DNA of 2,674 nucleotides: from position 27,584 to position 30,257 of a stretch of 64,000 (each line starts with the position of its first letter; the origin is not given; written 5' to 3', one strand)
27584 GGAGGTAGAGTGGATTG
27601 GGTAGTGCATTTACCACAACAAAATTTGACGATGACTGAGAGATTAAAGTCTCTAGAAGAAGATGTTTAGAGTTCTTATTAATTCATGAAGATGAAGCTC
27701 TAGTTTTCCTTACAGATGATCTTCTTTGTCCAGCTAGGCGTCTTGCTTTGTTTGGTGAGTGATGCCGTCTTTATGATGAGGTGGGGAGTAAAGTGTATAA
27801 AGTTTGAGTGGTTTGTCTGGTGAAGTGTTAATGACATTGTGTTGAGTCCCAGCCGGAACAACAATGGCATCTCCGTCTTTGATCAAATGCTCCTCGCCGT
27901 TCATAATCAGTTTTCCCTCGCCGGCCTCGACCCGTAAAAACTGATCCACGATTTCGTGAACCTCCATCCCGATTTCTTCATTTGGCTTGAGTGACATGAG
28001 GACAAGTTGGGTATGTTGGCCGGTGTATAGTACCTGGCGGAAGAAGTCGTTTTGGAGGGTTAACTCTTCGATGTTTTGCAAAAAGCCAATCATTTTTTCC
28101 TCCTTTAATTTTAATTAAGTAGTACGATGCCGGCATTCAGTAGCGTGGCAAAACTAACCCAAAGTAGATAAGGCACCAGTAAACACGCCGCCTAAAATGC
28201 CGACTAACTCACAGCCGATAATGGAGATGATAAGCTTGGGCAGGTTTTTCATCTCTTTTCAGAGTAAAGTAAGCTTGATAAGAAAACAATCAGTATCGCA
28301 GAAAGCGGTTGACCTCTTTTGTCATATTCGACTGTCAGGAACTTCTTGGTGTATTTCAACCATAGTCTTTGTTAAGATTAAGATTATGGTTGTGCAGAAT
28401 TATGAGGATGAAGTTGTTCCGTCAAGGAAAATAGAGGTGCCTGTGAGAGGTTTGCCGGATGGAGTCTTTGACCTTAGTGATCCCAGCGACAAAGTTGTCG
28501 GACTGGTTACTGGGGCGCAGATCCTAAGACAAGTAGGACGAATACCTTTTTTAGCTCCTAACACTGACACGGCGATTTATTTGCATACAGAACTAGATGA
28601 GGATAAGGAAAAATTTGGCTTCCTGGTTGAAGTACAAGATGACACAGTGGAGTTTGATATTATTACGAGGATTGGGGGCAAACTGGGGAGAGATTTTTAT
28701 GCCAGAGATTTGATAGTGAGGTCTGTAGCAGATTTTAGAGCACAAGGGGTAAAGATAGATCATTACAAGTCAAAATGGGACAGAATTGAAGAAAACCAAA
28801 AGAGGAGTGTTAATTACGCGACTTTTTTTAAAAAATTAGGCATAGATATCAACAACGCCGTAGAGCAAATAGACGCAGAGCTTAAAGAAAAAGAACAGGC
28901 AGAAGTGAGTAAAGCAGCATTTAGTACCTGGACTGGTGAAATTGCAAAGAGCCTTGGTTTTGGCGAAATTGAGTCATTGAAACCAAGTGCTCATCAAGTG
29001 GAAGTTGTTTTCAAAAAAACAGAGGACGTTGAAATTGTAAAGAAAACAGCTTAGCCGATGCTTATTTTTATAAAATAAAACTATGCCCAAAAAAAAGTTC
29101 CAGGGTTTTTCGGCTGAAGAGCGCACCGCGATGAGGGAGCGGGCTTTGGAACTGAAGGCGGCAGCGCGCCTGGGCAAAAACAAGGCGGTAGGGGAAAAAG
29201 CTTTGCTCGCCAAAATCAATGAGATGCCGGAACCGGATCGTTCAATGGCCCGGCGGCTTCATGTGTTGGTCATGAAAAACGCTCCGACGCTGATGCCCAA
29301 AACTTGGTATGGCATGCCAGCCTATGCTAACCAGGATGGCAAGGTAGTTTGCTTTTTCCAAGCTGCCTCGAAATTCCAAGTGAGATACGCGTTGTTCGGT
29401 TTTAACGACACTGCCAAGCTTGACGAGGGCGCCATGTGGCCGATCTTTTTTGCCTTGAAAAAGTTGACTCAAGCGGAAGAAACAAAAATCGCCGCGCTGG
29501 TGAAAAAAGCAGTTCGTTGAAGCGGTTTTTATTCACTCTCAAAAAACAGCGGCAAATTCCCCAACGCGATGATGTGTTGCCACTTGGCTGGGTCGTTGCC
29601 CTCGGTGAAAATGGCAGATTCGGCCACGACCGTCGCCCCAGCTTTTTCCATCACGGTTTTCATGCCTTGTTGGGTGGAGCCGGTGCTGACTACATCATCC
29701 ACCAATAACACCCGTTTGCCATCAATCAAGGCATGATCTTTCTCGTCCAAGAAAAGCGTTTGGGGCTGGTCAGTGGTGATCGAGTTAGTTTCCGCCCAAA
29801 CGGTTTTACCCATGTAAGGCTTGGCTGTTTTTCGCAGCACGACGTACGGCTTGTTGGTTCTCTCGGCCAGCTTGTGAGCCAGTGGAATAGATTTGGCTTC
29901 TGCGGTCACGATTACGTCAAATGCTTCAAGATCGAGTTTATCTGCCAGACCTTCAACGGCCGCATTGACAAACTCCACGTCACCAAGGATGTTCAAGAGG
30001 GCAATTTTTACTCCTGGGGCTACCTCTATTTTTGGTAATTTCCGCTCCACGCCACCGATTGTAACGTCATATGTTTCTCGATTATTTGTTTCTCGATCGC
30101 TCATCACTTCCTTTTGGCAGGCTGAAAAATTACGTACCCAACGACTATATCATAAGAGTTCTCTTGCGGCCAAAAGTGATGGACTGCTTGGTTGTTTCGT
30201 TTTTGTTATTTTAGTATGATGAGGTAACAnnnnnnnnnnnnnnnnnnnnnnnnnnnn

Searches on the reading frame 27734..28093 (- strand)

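Call 7: search_protein_families(library=pfam, proteins=[window:27734-28093:-], max_evalue=0.01)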
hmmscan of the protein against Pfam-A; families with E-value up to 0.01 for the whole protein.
window:27734-28093:- (119 aa): 5 families
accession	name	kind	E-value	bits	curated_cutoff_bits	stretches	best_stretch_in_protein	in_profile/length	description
PF07883.17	Cupin_2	-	5.2e-16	58.6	27.2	1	32-101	2-69/70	Cupin domain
PF02311.25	AraC_binding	-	6e-06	26.5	21.1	1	54-111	28-84/135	AraC-like ligand binding domain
PF01050.24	MannoseP_isomer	-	0.00059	20.5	23.6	1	21-98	21-97/116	Mannose-6-phosphate isomerase C-terminal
PF05899.18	Cupin_3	-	0.0072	16.4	23.5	0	50-84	26-61/74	EutQ-like cupin domain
PF15886.11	CBM39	-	0.0086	16.3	25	1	26-94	23-90/107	Carbohydrate binding domain (family 32)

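Call 66: search_protein_families(library=padloc, proteins=[window:27734-28093:-], max_evalue=0.001)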
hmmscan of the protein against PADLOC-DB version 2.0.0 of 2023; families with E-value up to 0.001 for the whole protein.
window:27734-28093:- (119 aa): 0 families

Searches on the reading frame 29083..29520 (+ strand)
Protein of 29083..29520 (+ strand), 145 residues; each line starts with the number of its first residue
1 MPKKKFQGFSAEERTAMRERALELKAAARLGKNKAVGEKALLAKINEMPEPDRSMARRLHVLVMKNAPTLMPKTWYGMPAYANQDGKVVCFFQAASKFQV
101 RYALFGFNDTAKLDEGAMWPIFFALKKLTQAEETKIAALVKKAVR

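Call 34: search_protein_families(library=pfam, proteins=[window:29083-29520:+], max_evalue=0.01)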
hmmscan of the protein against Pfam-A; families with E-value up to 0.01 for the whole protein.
window:29083-29520:+ (145 aa): 1 family
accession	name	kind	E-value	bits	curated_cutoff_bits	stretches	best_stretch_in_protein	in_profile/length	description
PF08818.16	DUF1801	-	0.0011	19.8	27.2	1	53-144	2-85/85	Domain of unknown function (DU1801)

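Call 35: search_protein_families(library=phrogs, proteins=[window:29083-29520:+], max_evalue=0.01)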
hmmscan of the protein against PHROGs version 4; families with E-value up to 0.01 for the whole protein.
window:29083-29520:+ (145 aa): 0 families

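Call 66: search_protein_families(library=padloc, proteins=[window:29083-29520:+], max_evalue=0.001)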
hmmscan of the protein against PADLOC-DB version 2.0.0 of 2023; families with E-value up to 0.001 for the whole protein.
window:29083-29520:+ (145 aa): 0 families

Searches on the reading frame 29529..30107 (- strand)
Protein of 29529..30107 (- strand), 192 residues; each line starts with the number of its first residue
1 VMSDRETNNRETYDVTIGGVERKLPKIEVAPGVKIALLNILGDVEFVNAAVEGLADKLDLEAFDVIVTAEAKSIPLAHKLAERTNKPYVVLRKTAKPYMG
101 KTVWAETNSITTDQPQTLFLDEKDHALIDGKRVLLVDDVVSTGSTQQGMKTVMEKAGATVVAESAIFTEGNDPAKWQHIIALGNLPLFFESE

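Call 34: search_protein_families(library=pfam, proteins=[window:29529-30107:-], max_evalue=0.01)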
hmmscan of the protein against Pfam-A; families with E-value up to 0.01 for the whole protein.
window:29529-30107:- (192 aa): 2 families
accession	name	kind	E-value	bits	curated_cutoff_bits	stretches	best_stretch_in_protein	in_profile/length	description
PF00156.33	Pribosyltran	-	6.1e-14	52.1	26.3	1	49-169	13-125/158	Phosphoribosyl transferase domain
PF15609.12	PRTase_2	-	0.0005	20.1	28.8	1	55-153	40-142/188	Phosphoribosyl transferase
